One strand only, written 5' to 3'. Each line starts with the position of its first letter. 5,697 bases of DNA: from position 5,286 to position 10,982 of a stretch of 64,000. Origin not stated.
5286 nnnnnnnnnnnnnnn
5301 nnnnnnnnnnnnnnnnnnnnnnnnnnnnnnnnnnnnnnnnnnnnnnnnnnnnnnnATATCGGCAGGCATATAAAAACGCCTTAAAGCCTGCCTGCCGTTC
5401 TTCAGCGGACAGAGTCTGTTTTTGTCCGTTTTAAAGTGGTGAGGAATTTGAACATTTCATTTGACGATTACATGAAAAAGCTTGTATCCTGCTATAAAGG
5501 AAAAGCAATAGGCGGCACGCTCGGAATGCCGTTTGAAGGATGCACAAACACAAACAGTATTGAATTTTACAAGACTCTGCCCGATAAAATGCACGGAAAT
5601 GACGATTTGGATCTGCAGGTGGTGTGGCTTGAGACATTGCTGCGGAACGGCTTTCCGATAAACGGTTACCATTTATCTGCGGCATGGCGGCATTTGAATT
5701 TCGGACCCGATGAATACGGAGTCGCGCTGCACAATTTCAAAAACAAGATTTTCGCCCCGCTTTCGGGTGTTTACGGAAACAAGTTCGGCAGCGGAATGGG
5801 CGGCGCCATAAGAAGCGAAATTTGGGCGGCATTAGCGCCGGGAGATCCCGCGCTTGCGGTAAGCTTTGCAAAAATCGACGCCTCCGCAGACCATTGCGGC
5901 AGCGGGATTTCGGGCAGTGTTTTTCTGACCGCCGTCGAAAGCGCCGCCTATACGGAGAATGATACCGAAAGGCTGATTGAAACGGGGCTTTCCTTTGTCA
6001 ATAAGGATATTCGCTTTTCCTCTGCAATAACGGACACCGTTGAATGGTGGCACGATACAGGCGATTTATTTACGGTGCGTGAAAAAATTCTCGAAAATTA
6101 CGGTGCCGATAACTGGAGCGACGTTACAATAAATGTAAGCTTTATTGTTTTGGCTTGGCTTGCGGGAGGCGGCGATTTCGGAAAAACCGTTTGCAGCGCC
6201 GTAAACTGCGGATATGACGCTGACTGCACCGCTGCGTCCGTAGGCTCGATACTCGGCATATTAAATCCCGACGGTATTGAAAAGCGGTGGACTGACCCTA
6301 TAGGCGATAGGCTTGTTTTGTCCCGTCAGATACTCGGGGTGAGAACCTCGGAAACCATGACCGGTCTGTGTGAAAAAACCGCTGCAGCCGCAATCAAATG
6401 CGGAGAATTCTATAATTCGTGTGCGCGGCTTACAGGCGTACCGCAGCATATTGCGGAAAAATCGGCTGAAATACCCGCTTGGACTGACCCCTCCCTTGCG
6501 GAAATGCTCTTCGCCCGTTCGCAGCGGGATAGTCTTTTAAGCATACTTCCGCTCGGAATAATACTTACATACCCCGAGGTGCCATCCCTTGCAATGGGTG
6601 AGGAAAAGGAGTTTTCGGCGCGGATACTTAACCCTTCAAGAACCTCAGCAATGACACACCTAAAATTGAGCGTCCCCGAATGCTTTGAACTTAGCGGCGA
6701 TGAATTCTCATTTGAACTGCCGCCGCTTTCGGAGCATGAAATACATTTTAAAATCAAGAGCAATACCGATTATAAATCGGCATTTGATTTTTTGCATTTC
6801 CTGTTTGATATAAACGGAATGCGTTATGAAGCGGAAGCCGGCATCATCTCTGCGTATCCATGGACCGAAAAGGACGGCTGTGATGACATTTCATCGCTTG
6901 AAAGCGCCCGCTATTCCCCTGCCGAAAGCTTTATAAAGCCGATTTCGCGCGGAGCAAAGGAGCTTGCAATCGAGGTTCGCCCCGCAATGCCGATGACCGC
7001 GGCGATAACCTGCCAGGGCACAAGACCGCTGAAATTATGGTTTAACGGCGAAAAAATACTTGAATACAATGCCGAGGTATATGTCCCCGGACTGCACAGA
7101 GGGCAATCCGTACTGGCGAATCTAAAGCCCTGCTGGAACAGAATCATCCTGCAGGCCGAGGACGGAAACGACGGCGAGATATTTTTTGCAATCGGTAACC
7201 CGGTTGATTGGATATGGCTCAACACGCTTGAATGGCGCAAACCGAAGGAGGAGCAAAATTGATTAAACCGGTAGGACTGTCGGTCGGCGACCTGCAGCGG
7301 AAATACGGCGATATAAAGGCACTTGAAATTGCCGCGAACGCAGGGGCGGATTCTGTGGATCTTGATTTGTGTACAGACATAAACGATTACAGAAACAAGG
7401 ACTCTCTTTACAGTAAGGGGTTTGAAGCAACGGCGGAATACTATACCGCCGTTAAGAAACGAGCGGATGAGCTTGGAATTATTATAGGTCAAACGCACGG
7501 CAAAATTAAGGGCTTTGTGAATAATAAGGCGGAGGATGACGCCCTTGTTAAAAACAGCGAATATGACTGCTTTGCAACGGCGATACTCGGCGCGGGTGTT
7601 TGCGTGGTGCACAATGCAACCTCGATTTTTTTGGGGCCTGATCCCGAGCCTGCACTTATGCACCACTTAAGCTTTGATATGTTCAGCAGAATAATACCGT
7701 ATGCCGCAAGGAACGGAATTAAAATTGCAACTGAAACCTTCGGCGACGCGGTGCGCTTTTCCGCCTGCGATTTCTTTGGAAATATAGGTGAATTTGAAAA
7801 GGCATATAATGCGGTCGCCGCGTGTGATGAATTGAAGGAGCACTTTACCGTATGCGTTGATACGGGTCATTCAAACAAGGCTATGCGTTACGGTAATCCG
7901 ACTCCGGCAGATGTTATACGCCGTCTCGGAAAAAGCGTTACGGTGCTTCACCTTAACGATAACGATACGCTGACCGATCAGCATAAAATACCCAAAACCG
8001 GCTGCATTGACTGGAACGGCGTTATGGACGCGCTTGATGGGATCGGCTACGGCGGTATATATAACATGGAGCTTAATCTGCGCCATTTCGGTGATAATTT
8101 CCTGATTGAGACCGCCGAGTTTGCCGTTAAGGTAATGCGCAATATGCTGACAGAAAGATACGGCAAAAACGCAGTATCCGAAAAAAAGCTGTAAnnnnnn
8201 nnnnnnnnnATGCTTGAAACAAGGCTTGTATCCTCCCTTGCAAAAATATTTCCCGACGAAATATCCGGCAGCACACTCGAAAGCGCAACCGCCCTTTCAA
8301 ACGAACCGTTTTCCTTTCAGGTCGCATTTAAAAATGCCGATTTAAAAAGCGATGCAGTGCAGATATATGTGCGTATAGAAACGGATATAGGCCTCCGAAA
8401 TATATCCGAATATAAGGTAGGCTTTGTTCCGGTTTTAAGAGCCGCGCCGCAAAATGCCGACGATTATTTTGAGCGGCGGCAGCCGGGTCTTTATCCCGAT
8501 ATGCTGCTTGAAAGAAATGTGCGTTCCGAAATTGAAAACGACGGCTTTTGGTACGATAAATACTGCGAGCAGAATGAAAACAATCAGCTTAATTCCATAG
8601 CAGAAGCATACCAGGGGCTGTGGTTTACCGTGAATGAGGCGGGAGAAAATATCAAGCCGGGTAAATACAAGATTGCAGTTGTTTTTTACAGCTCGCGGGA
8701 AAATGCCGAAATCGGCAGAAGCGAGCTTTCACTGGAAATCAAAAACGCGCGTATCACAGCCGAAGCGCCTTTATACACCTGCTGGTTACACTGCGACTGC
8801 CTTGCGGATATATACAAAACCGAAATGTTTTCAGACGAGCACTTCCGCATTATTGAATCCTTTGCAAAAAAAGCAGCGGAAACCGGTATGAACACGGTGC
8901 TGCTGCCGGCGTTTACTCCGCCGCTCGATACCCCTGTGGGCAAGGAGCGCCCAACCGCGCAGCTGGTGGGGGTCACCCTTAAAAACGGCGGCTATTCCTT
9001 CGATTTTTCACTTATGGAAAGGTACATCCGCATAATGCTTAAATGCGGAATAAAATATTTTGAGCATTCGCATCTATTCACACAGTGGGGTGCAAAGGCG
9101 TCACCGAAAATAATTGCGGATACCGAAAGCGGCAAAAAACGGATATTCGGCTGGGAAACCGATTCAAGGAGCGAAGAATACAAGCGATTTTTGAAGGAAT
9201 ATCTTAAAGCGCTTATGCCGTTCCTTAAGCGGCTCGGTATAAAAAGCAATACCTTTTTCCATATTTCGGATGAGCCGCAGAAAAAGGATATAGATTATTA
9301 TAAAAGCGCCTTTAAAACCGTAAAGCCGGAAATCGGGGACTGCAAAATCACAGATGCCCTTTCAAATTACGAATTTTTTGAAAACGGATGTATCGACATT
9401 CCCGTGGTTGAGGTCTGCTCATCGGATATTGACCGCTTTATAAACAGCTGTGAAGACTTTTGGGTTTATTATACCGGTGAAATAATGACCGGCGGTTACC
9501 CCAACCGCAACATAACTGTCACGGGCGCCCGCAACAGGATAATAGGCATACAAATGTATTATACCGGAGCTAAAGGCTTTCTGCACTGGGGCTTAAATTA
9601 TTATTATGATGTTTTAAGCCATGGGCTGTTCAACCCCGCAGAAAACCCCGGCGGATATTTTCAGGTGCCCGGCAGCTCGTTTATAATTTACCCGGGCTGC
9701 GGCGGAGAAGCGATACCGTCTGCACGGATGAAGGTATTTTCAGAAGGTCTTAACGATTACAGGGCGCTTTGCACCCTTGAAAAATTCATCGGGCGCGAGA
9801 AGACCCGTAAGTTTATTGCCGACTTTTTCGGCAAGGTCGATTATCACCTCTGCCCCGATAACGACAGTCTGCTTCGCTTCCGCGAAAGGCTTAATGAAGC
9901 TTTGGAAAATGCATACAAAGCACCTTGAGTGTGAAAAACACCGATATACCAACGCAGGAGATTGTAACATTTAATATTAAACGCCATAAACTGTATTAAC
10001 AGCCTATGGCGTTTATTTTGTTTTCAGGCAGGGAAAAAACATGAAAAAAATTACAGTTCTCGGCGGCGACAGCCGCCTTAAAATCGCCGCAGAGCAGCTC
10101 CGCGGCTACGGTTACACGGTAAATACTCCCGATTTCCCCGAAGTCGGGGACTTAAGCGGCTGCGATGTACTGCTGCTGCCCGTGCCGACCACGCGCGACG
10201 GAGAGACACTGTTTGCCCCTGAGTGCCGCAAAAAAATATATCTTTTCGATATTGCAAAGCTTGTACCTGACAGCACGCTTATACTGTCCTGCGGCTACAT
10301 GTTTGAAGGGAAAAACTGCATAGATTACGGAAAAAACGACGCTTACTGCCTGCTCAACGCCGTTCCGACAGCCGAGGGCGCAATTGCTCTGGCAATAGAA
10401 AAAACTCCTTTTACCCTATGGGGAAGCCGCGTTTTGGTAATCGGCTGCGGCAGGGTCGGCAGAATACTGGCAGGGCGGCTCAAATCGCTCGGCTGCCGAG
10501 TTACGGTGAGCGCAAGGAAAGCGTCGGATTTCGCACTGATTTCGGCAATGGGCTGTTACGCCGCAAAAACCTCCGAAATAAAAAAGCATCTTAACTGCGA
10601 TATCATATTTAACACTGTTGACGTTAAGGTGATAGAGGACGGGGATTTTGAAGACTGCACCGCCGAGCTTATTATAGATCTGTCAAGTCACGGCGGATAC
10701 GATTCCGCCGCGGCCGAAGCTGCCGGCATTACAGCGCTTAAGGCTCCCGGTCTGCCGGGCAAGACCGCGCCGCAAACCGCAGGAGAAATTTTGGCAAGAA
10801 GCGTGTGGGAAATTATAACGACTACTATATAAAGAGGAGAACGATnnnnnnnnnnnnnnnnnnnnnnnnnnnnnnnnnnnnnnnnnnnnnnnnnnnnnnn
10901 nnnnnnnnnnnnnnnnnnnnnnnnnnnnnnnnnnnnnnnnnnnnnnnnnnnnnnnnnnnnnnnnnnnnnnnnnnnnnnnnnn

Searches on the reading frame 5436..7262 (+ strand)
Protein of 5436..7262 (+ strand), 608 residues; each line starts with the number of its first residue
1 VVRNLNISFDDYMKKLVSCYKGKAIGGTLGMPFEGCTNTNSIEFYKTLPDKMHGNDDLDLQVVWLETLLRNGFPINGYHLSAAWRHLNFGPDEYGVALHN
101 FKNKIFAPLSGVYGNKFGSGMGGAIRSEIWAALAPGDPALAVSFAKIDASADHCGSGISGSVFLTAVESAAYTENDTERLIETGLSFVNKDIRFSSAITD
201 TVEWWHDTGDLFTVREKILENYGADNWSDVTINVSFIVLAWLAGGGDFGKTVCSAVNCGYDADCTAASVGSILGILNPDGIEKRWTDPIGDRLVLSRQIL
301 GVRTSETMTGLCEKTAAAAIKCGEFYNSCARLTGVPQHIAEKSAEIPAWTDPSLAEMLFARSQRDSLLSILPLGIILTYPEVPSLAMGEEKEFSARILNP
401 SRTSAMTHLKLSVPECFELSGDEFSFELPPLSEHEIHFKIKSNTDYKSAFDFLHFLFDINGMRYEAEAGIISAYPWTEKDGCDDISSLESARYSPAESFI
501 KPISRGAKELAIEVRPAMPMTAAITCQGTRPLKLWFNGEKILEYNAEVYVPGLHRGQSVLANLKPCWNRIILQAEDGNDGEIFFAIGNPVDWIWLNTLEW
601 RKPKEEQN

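Call 6: search_protein_families(library=pfam, proteins=[window:5436-7262:+], max_evalue=0.001)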
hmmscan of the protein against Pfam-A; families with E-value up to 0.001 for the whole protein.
window:5436-7262:+ (608 aa): 1 family
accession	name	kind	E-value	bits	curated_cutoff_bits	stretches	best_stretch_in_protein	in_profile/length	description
PF03747.19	ADP_ribosyl_GH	-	6.9e-33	115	26.2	1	19-277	2-279/287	ADP-ribosylglycohydrolase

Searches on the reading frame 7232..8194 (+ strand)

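Call 6: search_protein_families(library=pfam, proteins=[window:7232-8194:+], max_evalue=0.001)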
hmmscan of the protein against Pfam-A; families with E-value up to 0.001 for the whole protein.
window:7232-8194:+ (320 aa): 1 family
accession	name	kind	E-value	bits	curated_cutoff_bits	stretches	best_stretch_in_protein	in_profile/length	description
PF01261.30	AP_endonuc_2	-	4.4e-22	79.4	31.1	1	32-285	2-233/249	Xylose isomerase-like TIM barrel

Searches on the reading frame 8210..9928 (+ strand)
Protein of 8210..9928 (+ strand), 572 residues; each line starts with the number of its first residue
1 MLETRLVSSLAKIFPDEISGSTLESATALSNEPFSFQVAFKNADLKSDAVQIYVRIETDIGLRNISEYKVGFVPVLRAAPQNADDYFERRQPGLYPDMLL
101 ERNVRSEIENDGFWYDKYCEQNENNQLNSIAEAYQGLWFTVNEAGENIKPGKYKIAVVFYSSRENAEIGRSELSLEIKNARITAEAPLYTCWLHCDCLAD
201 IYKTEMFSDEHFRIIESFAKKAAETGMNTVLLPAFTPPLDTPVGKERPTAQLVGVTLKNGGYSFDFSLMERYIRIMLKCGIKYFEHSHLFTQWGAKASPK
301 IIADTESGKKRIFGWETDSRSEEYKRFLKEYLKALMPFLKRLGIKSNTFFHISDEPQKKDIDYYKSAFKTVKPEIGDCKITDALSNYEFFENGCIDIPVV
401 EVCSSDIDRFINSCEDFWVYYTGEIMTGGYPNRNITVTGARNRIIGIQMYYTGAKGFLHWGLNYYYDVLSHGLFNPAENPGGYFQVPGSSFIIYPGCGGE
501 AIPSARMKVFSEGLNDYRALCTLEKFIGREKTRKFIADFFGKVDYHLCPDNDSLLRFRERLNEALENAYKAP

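Call 6: search_protein_families(library=pfam, proteins=[window:8210-9928:+], max_evalue=0.001)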
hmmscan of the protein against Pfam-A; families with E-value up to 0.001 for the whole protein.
window:8210-9928:+ (572 aa): 1 family
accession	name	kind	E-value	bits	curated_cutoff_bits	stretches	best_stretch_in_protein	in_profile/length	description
PF13320.12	GH123_cat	-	3.4e-86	290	23.1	1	192-521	1-322/324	Glycoside hydrolase 123, catalytic domain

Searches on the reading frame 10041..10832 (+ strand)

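Call 6: search_protein_families(library=pfam, proteins=[window:10041-10832:+], max_evalue=0.001)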
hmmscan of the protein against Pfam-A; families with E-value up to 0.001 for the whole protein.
window:10041-10832:+ (263 aa): 5 families
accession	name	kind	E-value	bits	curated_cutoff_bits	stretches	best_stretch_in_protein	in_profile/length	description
PF16924.11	DpaA_N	-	1.5e-11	44.9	29.2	1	3-83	1-94/116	Dipicolinate synthase subunit A N-terminal domain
PF02826.25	2-Hacid_dh_C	-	2e-06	27.8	25.1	1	125-193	33-99/178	D-isomer specific 2-hydroxyacid dehydrogenase, NAD binding domain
PF01488.26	Shikimate_DH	-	9.9e-05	22.9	24.3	1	123-215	8-112/138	Shikimate / quinate 5-dehydrogenase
PF02558.23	ApbA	-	0.00018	21.6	22.2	1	131-178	1-47/150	Ketopantoate reductase PanE/ApbA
PF13241.12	NAD_binding_7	-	0.00069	20.6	22.1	0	127-194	6-70/104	Putative NAD(P)-binding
